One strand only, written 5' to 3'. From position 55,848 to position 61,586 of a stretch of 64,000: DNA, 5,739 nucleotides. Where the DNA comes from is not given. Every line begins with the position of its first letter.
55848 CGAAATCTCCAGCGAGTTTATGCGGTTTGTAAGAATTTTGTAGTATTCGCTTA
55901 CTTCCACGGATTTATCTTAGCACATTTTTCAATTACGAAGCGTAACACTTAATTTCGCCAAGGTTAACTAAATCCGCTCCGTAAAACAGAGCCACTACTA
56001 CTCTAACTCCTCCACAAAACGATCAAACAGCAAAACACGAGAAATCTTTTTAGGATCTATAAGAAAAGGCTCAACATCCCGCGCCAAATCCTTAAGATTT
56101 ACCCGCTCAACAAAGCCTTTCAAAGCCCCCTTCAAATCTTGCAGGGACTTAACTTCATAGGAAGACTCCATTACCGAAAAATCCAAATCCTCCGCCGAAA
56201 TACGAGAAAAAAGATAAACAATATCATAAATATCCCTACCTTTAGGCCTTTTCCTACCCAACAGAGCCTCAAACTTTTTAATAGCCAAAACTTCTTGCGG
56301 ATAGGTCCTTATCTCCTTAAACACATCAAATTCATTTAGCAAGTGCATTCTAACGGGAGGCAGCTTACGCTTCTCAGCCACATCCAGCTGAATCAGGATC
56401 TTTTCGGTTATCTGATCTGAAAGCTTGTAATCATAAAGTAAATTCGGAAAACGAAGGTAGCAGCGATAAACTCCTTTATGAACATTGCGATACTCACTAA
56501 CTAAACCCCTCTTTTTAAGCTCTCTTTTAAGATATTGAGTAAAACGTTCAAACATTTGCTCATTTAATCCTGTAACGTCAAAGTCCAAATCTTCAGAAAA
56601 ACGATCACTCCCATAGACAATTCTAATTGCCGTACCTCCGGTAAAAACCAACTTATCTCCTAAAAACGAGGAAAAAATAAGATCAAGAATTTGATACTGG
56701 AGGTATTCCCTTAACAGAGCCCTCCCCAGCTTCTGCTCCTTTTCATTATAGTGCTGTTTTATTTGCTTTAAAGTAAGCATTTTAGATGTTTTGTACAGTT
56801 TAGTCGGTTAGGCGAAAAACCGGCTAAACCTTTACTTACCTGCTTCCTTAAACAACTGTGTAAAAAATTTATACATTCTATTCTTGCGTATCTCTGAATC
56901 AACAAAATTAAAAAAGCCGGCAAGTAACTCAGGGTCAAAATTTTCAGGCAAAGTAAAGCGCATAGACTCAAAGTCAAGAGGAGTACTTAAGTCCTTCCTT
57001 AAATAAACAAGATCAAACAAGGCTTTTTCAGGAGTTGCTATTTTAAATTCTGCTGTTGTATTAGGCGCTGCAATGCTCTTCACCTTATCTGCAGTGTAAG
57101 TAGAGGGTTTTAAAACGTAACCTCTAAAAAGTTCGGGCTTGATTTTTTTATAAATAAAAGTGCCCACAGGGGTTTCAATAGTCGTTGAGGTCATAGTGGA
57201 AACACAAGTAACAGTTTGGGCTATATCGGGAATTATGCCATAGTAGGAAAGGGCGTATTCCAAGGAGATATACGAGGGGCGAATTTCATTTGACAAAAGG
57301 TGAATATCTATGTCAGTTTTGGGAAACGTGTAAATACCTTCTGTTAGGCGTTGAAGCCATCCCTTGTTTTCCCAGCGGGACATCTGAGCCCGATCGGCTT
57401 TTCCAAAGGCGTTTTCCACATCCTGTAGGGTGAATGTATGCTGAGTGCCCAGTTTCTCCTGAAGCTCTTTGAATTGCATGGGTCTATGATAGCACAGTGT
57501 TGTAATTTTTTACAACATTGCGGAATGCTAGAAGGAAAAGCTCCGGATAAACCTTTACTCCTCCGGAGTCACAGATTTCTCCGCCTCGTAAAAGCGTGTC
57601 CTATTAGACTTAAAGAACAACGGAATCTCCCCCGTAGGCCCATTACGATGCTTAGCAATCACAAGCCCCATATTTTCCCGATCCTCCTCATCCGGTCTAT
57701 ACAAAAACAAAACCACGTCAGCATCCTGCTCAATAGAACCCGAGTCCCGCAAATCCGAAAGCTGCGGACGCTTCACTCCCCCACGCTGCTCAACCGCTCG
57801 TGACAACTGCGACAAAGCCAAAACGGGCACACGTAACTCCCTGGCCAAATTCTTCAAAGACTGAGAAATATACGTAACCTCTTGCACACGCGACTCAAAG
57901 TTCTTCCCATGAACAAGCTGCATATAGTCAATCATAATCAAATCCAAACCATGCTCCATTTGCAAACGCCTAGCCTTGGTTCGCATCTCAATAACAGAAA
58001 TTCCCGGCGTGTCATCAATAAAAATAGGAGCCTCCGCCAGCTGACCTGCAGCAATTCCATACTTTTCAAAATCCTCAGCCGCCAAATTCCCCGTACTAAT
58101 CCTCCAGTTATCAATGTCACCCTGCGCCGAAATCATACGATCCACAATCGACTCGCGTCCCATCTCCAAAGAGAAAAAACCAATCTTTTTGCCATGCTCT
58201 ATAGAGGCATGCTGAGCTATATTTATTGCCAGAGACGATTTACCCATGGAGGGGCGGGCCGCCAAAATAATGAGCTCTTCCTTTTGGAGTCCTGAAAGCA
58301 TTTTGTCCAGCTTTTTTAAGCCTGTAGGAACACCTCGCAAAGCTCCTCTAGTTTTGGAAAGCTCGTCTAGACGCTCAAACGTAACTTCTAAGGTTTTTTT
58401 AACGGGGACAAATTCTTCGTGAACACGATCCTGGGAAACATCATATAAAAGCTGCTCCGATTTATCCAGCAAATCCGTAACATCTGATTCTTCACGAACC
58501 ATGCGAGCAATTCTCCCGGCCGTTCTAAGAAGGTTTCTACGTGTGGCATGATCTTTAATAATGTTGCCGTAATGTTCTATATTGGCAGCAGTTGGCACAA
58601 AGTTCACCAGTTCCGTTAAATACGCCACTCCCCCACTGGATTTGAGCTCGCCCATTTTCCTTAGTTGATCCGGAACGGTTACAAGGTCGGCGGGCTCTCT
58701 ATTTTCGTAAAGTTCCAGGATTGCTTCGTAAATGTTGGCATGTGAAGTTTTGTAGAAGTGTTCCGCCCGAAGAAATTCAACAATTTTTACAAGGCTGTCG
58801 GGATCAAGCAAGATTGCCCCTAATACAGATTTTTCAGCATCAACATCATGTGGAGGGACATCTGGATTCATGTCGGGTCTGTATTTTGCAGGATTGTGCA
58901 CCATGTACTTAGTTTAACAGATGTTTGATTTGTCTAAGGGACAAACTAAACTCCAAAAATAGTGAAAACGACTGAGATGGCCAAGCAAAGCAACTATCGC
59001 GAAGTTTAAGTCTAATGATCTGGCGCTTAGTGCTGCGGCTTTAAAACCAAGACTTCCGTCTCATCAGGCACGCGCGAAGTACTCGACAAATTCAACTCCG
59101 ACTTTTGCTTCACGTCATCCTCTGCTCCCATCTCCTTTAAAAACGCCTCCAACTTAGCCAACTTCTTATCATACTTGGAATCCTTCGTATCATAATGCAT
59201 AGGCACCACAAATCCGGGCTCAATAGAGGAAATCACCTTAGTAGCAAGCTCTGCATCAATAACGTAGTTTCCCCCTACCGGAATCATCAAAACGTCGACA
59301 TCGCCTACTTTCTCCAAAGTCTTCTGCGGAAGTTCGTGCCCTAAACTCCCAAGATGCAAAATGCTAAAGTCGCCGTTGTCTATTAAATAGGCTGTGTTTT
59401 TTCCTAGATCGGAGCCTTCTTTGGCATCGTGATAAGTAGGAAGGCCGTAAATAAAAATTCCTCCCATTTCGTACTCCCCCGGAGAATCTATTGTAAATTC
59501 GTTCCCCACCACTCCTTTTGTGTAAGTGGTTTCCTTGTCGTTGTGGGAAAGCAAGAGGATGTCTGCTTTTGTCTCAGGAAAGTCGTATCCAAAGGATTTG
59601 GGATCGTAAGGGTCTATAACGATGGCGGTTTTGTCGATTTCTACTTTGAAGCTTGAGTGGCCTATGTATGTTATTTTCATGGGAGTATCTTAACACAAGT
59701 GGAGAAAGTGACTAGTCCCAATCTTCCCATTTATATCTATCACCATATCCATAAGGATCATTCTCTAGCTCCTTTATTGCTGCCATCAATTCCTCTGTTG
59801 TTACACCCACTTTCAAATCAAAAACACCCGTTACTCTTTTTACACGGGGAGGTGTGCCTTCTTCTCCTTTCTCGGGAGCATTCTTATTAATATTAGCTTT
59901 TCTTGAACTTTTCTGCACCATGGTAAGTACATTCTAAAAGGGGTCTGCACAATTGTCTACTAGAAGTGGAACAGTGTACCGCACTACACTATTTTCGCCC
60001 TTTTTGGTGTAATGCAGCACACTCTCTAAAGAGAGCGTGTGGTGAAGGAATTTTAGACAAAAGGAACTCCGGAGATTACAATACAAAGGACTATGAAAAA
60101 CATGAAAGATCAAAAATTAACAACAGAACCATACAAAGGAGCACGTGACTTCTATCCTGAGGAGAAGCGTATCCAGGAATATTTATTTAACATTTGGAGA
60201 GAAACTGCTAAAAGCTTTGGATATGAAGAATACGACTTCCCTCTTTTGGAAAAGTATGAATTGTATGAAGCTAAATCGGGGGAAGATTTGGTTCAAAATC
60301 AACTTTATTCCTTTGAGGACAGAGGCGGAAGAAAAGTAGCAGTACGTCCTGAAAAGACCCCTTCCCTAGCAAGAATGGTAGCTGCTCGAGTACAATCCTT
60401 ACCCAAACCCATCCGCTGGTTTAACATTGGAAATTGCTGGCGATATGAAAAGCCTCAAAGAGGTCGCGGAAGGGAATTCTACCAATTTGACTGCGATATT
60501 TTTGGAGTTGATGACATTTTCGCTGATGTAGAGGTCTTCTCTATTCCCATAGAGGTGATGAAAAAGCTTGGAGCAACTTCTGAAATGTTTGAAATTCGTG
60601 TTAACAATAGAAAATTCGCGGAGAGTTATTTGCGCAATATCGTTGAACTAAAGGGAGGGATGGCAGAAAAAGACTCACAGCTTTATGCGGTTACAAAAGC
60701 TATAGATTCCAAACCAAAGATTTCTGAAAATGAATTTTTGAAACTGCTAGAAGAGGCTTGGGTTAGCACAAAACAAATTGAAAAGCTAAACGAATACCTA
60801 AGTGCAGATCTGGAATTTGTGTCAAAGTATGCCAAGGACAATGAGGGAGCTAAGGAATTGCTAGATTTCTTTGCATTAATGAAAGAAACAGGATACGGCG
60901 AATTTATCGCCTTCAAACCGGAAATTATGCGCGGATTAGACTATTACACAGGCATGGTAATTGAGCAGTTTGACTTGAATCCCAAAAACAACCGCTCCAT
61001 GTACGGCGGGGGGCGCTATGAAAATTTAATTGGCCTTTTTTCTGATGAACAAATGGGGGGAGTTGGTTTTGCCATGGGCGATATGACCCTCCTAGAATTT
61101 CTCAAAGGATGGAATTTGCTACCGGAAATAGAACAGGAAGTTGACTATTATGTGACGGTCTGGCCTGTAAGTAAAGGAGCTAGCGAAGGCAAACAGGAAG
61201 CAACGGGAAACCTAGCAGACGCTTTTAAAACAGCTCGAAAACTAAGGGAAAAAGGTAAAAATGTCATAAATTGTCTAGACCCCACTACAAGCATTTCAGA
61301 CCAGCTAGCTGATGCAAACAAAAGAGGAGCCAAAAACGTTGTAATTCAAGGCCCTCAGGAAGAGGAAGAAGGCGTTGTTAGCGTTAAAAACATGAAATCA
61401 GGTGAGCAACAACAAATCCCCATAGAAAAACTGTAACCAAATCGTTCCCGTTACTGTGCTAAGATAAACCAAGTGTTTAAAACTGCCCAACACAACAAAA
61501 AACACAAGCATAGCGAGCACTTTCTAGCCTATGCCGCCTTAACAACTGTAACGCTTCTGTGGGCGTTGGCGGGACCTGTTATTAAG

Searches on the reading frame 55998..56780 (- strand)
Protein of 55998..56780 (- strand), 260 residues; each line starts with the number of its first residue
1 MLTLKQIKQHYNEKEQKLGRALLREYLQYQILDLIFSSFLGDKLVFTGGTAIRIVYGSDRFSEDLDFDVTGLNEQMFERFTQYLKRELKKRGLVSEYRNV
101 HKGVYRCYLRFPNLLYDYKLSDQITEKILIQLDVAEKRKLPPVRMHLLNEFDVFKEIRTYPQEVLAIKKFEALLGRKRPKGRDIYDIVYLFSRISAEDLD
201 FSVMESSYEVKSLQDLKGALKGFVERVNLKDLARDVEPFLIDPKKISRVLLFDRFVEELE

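Call 61: search_protein_families(library=pfam, proteins=[window:55998-56780:-], max_evalue=0.001)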
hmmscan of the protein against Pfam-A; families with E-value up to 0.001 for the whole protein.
window:55998-56780:- (260 aa): 1 family
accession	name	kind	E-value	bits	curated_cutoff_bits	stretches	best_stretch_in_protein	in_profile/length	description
PF08843.17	AbiEii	-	5.7e-27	95.6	22.5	1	35-240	6-220/238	Nucleotidyl transferase AbiEii toxin, Type IV TA system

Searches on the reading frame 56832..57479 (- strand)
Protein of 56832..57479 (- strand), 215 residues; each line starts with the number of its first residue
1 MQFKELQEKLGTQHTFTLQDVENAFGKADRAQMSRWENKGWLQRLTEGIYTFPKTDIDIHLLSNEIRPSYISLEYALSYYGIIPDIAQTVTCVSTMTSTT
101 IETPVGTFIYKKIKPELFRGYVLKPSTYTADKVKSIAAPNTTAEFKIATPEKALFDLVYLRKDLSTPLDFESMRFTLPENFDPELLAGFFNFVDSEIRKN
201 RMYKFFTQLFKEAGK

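Call 61: search_protein_families(library=pfam, proteins=[window:56832-57479:-], max_evalue=0.001)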
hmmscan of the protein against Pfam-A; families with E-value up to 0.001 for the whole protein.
window:56832-57479:- (215 aa): 1 family
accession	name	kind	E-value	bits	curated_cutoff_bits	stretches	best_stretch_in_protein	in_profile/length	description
PF13338.12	AbiEi_4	-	5.1e-05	23.7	25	1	12-53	10-49/49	Transcriptional regulator, AbiEi antitoxin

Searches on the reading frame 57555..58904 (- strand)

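Call 61: search_protein_families(library=pfam, proteins=[window:57555-58904:-], max_evalue=0.001)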
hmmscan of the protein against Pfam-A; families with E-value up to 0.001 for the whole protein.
window:57555-58904:- (449 aa): 3 families
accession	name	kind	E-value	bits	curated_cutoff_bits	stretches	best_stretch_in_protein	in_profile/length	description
PF03796.21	DnaB_C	-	1.7e-98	329.5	27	1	191-439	1-254/255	DnaB-like helicase C terminal domain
PF00772.26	DnaB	-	5.7e-36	123.1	23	1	17-118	2-103/103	DnaB-like helicase N terminal domain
PF13481.12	AAA_25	-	4.1e-11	43.3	27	1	196-367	19-190/195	AAA domain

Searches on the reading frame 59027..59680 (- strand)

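Call 61: search_protein_families(library=pfam, proteins=[window:59027-59680:-], max_evalue=0.001)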
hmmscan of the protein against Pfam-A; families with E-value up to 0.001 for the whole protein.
window:59027-59680:- (217 aa): 2 families
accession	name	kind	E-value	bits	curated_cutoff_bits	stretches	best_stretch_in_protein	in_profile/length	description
PF13483.12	Lactamase_B_3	-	1.9e-44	151.9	24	1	2-162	1-160/160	Beta-lactamase superfamily domain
PF12706.13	Lactamase_B_2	-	1.6e-06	28.3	27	1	62-163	90-200/200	Beta-lactamase superfamily domain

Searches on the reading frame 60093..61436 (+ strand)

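Call 61: search_protein_families(library=pfam, proteins=[window:60093-61436:+], max_evalue=0.001)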
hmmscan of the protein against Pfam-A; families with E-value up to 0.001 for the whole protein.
window:60093-61436:+ (447 aa): 3 families
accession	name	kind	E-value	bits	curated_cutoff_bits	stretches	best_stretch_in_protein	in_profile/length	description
PF13393.11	tRNA-synt_His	-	2e-37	129.5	25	1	16-328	1-303/308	Histidyl-tRNA synthetase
PF00587.30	tRNA-synt_2b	-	3.8e-10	40.6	29.3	1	72-160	1-95/179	tRNA synthetase class II core domain (G, H, P, S and T)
PF03129.25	HGTP_anticodon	-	1.7e-09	38.1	21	1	354-447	2-87/94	Anticodon binding domain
